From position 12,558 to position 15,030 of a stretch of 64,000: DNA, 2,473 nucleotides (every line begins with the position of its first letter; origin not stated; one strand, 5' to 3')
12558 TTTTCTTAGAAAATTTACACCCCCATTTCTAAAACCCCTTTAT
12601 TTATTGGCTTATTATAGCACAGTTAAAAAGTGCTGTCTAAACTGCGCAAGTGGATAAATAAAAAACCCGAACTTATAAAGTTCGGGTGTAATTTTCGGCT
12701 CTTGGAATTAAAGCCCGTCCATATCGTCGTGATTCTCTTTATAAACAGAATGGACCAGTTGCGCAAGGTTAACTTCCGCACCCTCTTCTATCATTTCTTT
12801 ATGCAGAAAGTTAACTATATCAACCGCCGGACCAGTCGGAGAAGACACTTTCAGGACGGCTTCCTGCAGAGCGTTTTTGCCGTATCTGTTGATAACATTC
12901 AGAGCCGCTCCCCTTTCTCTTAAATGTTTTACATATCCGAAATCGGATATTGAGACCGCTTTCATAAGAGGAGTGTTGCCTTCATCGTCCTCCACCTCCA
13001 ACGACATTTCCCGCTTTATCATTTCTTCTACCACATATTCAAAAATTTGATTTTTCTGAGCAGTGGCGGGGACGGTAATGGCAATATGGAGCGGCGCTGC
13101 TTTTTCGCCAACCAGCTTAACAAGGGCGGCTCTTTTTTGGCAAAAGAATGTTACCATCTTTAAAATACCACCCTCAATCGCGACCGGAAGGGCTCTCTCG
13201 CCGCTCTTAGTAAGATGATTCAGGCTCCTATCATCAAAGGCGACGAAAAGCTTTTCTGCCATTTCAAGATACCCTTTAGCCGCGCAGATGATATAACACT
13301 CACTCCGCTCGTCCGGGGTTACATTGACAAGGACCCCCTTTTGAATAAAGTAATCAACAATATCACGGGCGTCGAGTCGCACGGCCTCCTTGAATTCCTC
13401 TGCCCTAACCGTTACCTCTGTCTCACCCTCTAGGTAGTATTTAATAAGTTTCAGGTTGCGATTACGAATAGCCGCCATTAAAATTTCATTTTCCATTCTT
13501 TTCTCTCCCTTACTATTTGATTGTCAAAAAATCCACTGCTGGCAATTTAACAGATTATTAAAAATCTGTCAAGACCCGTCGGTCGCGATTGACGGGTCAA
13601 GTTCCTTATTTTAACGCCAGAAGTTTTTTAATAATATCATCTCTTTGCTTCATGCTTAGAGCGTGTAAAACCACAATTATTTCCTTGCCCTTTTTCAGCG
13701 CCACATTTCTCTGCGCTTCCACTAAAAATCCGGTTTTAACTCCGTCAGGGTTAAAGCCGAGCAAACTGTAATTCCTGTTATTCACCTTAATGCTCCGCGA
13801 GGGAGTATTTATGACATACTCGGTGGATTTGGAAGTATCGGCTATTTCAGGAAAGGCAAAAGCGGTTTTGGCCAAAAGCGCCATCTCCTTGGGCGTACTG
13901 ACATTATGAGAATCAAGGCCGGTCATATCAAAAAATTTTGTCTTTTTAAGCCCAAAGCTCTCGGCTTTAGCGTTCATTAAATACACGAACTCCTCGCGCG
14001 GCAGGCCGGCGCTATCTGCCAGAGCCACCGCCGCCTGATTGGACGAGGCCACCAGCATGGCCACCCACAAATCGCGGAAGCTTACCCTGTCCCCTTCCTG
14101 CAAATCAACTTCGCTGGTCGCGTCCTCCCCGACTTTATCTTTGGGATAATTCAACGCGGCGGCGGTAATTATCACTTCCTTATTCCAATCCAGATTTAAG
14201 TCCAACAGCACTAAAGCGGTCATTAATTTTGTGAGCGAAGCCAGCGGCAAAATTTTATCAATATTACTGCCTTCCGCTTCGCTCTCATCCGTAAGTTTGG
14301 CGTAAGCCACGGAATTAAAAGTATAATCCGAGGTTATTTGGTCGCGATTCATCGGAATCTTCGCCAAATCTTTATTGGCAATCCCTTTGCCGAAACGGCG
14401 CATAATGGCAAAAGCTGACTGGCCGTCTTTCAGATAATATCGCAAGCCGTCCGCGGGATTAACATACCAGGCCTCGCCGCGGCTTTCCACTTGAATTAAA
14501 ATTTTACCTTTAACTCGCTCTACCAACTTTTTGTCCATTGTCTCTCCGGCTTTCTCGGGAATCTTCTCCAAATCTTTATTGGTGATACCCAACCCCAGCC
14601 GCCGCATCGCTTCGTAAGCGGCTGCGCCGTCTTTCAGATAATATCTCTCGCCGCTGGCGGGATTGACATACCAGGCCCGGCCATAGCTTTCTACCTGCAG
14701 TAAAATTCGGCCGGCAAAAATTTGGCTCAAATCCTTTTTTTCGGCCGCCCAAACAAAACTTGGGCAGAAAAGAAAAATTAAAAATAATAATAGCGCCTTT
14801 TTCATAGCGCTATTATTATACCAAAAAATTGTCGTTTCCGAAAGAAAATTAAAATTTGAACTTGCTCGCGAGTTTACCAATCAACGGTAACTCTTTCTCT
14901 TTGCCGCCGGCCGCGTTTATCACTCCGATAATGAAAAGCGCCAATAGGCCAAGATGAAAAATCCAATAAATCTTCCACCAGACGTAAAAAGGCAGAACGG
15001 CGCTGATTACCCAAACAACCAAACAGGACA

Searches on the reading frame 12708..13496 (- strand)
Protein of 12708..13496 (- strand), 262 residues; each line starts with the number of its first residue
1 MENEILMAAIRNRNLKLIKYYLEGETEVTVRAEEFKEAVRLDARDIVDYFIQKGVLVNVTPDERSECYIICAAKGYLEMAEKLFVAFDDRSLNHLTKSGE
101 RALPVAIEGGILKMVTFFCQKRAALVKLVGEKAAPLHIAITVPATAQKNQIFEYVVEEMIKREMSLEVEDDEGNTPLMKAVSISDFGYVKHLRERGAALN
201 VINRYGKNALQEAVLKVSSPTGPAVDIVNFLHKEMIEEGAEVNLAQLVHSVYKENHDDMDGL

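Call 16: search_protein_families(library=pfam, proteins=[window:12708-13496:-], max_evalue=0.01)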
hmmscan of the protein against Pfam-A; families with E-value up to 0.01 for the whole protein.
window:12708-13496:- (262 aa): 5 families
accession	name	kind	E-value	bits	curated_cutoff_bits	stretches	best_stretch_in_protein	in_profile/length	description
PF12796.13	Ank_2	-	1.5e-15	58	27.3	2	154-233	11-81/90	Ankyrin repeats (3 copies)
PF13857.12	Ank_5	-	3.3e-13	50.1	27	1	160-213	2-56/56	Ankyrin repeats (many copies)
PF00023.36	Ank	-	3e-09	37.1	21.1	0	173-203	2-32/33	Ankyrin repeat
PF13606.12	Ank_3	-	7.1e-09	35.5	22.3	0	172-201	1-30/30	Ankyrin repeat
PF13637.12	Ank_4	-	2e-08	34.7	22.7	0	45-83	11-49/50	Ankyrin repeats (many copies)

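Call 63: find_encoding_contigs(protein=window:12708-13496:-, flank=2500, max_places=10)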
Protein window:12708-13496:- (262 aa): 4 contigs read that carry it; 2 places shown.
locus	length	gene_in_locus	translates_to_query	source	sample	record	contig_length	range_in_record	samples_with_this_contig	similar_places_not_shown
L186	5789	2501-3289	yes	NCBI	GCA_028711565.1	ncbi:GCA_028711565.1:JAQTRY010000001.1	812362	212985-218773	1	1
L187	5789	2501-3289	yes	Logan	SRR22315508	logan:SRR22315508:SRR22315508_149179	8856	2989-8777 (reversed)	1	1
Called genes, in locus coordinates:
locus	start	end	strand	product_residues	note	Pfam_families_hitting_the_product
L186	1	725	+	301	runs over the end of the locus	PF10648:Gmad2, PF10646:Germane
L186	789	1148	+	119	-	PF09685:MamF_MmsF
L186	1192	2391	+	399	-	PF13354:Beta-lactamase2, PF00768:Peptidase_S11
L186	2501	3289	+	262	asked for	PF00023:Ank (faint), PF13606:Ank_3 (faint), PF13637:Ank_4 (faint), PF13857:Ank_5 (faint), PF12796:Ank_2 (weak)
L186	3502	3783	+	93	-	PF00216:Bac_DNA_binding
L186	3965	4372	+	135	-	-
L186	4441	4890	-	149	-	-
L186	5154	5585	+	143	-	PF02381:MraZ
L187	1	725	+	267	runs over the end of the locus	?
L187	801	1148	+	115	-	PF09685:MamF_MmsF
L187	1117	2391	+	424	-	PF13354:Beta-lactamase2, PF00768:Peptidase_S11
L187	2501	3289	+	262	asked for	PF00023:Ank (faint), PF13606:Ank_3 (faint), PF13637:Ank_4 (faint), PF13857:Ank_5 (faint), PF12796:Ank_2 (weak)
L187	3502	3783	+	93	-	PF00216:Bac_DNA_binding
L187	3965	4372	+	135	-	-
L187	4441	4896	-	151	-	-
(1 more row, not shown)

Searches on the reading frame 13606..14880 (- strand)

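Call 16: search_protein_families(library=pfam, proteins=[window:13606-14880:-], max_evalue=0.01)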
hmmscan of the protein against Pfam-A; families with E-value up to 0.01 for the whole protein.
window:13606-14880:- (424 aa): 2 families
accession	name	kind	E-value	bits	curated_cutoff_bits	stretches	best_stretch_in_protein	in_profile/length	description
PF00768.25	Peptidase_S11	-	1.4e-37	129.9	27.6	1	205-402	29-231/239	D-alanyl-D-alanine carboxypeptidase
PF13354.11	Beta-lactamase2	-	1.2e-06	28.4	22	1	191-338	2-144/214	Beta-lactamase enzyme family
